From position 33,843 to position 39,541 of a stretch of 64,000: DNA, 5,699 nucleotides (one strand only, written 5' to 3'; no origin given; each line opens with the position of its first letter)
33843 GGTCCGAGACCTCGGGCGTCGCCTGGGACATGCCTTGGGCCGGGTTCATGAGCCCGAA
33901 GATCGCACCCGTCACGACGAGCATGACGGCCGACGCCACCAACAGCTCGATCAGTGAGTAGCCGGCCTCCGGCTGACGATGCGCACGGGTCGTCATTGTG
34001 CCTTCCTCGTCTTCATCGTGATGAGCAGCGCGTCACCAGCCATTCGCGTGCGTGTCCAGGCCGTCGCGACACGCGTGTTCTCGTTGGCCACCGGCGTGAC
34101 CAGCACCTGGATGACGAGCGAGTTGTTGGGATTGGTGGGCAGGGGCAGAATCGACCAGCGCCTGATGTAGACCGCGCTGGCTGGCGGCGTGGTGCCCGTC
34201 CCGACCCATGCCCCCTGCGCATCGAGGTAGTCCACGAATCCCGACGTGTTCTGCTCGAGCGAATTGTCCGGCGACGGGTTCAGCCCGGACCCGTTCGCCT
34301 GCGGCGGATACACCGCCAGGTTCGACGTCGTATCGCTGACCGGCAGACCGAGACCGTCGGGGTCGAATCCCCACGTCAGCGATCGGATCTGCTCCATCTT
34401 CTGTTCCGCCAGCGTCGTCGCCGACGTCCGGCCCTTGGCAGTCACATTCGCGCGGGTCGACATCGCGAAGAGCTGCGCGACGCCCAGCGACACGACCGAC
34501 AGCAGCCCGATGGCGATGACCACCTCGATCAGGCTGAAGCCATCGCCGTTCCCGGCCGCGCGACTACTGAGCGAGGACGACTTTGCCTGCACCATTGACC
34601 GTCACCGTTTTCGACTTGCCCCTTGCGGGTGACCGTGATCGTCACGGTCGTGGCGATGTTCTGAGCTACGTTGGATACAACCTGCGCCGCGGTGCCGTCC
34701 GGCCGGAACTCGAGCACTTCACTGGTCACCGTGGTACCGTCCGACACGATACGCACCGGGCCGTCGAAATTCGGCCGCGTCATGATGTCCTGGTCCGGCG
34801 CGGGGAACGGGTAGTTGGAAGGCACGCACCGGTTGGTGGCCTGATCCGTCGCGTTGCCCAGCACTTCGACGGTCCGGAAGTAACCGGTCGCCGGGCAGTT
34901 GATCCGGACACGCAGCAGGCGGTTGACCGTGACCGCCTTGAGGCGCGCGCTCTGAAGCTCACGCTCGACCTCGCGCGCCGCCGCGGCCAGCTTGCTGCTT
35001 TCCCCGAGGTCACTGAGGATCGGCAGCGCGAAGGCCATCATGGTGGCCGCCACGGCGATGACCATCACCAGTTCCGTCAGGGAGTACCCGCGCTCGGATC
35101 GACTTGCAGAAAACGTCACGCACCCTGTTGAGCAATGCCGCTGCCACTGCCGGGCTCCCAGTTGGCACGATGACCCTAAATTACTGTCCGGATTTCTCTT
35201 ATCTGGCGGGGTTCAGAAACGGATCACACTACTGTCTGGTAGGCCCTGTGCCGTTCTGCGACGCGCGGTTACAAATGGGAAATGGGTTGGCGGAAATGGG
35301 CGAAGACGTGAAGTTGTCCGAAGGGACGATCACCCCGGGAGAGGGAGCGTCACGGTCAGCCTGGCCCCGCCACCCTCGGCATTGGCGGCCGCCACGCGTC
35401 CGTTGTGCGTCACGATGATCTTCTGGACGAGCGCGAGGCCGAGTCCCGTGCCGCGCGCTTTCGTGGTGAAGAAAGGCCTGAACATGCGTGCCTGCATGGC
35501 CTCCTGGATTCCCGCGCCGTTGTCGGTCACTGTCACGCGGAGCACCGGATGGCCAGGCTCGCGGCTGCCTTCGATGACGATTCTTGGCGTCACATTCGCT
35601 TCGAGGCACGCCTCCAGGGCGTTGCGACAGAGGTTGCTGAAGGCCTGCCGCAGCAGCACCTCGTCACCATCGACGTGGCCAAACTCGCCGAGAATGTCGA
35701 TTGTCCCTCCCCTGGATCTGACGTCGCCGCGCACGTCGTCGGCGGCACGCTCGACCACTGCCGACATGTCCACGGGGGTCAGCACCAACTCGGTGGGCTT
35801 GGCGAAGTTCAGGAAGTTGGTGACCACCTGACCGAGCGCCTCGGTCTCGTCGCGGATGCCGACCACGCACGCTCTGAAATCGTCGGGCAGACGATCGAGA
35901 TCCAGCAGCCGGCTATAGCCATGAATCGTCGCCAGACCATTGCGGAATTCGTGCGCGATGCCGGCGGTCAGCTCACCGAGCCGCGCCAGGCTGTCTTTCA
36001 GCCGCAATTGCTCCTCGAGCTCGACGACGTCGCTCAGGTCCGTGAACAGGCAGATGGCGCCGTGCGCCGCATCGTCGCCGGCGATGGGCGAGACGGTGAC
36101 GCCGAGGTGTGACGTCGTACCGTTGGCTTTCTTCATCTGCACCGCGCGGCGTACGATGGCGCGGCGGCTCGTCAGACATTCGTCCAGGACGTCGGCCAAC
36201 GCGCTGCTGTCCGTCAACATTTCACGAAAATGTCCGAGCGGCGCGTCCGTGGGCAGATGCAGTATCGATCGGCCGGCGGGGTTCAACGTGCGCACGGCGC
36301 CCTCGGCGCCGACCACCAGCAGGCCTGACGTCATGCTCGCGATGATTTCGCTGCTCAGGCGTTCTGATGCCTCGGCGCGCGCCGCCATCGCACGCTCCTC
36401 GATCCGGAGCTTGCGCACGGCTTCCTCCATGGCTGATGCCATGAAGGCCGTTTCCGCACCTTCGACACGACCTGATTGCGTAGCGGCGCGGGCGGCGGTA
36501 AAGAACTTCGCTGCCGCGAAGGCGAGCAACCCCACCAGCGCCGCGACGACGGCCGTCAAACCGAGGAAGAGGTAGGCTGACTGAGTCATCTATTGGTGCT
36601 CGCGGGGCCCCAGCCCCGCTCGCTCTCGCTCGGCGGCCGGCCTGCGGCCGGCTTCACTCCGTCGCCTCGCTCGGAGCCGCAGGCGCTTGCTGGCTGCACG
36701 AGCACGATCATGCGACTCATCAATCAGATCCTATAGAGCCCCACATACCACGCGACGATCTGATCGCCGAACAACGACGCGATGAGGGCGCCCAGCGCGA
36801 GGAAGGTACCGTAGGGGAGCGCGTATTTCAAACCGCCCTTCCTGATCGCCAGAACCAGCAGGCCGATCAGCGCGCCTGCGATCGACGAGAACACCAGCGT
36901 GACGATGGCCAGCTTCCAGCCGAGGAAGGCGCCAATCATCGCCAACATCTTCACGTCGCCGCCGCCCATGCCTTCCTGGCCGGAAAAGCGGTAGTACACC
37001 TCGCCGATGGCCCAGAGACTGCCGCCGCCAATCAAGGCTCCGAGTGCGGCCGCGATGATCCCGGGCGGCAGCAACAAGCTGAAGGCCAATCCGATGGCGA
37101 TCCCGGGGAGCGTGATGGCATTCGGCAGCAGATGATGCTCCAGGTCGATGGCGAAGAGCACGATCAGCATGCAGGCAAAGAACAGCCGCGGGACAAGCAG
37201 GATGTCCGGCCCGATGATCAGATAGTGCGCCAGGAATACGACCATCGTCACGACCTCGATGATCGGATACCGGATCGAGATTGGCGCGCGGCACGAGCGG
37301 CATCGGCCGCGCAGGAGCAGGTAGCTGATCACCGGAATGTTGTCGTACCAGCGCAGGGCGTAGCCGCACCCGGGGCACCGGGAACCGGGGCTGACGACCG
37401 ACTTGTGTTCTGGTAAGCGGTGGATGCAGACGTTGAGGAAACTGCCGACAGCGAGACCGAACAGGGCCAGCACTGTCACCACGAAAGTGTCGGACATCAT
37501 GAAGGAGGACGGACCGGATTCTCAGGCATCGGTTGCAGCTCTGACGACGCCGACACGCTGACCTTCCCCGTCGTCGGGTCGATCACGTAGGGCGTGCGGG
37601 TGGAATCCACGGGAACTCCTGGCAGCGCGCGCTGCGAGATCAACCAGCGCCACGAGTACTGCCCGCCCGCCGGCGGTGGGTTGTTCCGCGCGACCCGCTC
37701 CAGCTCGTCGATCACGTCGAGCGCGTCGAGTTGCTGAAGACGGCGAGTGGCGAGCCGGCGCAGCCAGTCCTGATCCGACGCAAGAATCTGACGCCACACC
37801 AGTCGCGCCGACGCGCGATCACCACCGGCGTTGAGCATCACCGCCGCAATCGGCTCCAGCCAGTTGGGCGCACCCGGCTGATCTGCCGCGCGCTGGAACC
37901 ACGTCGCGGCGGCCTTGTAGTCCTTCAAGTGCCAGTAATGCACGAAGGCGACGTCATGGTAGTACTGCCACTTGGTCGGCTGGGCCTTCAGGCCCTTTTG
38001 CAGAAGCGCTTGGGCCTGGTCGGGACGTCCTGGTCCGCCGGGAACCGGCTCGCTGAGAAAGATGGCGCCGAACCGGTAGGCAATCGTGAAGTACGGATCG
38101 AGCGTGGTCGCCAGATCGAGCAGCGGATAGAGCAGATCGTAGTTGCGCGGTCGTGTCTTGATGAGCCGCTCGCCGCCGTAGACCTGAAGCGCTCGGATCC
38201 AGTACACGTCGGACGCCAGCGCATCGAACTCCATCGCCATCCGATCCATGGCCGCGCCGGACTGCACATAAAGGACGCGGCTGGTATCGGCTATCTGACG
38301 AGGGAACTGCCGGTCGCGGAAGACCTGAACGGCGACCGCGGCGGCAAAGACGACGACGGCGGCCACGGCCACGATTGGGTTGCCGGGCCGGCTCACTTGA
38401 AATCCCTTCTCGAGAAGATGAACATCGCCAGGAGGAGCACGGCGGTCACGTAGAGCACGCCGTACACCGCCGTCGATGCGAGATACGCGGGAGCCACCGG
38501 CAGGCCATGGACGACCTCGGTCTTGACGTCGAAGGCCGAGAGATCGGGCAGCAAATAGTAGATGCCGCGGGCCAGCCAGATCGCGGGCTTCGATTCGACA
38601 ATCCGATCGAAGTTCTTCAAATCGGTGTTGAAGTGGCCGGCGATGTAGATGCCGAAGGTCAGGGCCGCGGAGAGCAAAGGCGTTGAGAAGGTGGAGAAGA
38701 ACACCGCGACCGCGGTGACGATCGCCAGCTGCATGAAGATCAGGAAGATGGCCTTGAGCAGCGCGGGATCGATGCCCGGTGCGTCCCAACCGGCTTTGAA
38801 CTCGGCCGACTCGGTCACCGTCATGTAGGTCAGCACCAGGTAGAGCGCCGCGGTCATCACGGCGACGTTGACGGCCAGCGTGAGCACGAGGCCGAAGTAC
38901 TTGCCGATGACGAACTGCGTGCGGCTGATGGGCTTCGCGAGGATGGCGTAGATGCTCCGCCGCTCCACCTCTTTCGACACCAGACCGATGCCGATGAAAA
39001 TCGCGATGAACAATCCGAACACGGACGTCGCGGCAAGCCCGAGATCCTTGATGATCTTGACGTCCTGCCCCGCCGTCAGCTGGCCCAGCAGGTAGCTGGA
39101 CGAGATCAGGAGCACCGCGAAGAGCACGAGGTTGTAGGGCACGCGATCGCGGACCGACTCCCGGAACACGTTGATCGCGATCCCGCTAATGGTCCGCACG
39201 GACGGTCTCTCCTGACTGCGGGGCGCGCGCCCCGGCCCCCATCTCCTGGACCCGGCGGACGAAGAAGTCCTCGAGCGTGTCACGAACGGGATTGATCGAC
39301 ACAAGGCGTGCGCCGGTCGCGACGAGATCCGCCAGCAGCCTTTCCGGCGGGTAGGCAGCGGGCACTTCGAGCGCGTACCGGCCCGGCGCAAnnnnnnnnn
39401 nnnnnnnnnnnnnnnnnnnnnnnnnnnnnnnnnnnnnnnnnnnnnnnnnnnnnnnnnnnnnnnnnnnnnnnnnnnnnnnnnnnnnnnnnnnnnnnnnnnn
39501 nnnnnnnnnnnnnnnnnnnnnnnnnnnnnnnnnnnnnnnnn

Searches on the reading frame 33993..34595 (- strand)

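Call 8: search_protein_families(library=pfam, max_evalue=0.01, proteins=[window:33993-34595:-])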
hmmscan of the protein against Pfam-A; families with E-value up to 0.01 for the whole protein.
window:33993-34595:- (200 aa): 1 family
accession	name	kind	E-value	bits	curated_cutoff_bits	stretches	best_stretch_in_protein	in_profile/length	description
PF07963.17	N_methyl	-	5.4e-05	23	21.2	1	19-39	6-26/27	Prokaryotic N-terminal methylation motif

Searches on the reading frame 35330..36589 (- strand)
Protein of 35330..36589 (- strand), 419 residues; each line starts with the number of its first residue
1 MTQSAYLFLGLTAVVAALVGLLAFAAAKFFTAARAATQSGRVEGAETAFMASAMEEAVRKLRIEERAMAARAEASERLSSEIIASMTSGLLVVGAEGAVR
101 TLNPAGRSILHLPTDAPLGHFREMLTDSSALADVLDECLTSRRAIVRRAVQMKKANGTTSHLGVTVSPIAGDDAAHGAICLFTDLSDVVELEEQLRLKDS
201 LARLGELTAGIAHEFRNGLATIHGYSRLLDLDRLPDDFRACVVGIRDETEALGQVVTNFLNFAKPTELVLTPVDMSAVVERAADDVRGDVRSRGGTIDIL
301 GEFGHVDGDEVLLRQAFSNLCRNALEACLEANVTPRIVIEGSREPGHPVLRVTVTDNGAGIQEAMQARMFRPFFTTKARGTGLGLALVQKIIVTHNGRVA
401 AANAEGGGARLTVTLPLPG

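Call 8: search_protein_families(library=pfam, max_evalue=0.01, proteins=[window:35330-36589:-])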
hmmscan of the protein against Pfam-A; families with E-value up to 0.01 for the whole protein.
window:35330-36589:- (419 aa): 5 families
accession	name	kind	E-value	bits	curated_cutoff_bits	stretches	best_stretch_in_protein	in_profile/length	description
PF02518.31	HATPase_c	-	6.1e-24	85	26.4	1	308-418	1-110/111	Histidine kinase-, DNA gyrase B-, and HSP90-like ATPase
PF00512.31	HisKA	-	2.9e-10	40.5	26.9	1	204-266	2-64/66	His Kinase A (phospho-acceptor) domain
PF08448.16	PAS_4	-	1.7e-07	31.9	23.1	1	85-188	3-108/110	PAS fold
PF00989.32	PAS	-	0.0001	22.7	22.6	1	81-184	5-112/113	PAS fold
PF14501.12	HATPase_c_5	-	0.0011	19.2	22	1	315-405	8-92/102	GHKL domain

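Call 42: search_protein_families(library=ncbifam, max_evalue=0.001, proteins=[window:35330-36589:-])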
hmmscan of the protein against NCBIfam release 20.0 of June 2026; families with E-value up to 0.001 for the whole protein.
window:35330-36589:- (419 aa): 78 families (the best 25 are shown)
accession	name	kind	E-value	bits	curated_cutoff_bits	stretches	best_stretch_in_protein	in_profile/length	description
NF008468.0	PRK11360.1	equivalog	4.2e-70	236.8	646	1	67-417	258-608/616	two-component system sensor histidine kinase AtoS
NF007688.0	PRK10364.1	equivalog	1.9e-43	148.9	479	1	190-417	226-451/460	two-component system sensor histidine kinase ZraS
NF010411.0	PRK13837.1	equivalog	1.4e-36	125.8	647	1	187-417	433-675/828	two-component system VirA-like sensor kinase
NF046044.1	PnpS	equivalog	3.2e-34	118.6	400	1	51-416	29-390/390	two-component system histidine kinase PnpS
NF052574.1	HisKinEspCMyxo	equivalog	3.8e-31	108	1200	1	63-416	283-636/785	serine histidine kinase EspC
NF008312.0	PRK11100.1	equivalog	2.5e-26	92.6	356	1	209-416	261-473/477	two-component system sensor histidine kinase CreC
TIGR02966.1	phoR_proteo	equivalog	1.6e-25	89.8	334.2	1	80-414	9-332/333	phosphate regulon sensor histidine kinase PhoR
NF041777.1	sens_FixL_Rhizob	equivalog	1.7e-24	86.3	850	1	187-417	245-481/485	sensor protein FixL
NF052573.1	HisKinEspAMyxo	equivalog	4.5e-24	84.5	1400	1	71-415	248-609/755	serine histidine kinase EspA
NF053867.1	SprKinKinDBac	equivalog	2.3e-22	79.1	775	1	201-417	283-497/500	sporulation kinase KinD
NF047497.1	HK_LIC_12097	equivalog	3.9e-22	78.5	500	1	141-417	88-366/367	LIC_12097 family sensor histidine kinase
NF047466.1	hybrid_RR_LvrB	exception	1.2e-21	77.4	500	1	187-416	135-375/377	hybrid histidine kinase/response regulator LvrB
NF038348.1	T2SS_HK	subfamily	1.3e-21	76.7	450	1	221-417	380-573/574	histidine kinase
TIGR01386.1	cztS_silS_copS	subfamily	2.1e-21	76.4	292.55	1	196-416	233-457/457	heavy metal sensor histidine kinase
NF033092.0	HK_WalK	equivalog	3.4e-21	75.5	725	1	54-417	239-594/594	cell wall metabolism sensor histidine kinase WalK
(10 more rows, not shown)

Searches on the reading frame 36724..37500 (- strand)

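Call 8: search_protein_families(library=pfam, max_evalue=0.01, proteins=[window:36724-37500:-])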
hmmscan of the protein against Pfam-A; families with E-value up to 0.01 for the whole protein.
window:36724-37500:- (258 aa): 2 families
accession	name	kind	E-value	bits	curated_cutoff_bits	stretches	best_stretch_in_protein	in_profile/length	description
PF06750.18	A24_N_bact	-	4.2e-36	123.3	23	1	13-94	1-82/84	Bacterial Peptidase A24 N-terminal domain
PF01478.23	Peptidase_A24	-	1e-21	77.8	26.5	1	106-214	1-104/104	Type IV leader peptidase family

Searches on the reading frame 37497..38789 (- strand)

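Call 8: search_protein_families(library=pfam, max_evalue=0.01, proteins=[window:37497-38789:-])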
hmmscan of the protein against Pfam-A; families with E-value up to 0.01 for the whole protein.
window:37497-38789:- (430 aa): 2 families
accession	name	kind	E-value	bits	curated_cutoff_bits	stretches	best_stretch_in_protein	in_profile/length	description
PF13432.12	TPR_16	-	0.0011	19.9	32.7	1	254-308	11-65/65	Tetratricopeptide repeat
PF18478.7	PIN_10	-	0.0094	16.4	26.2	0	156-204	3-50/84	PIN like domain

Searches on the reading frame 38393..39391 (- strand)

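Call 8: search_protein_families(library=pfam, max_evalue=0.01, proteins=[window:38393-39391:-])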
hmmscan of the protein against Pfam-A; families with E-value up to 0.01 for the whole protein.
window:38393-39391:- (332 aa): 3 families
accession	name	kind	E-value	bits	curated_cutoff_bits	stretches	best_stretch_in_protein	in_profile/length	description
PF12679.13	ABC2_membrane_2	-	2.7e-09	37.2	27.2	1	72-330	4-282/283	ABC-2 family transporter protein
PF12730.13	ABC2_membrane_4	-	0.0031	17.9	27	1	93-247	27-174/179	ABC-2 family transporter protein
PF15183.11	MRAP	-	0.0077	16.6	27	0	153-198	24-68/89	Melanocortin-2 receptor accessory protein family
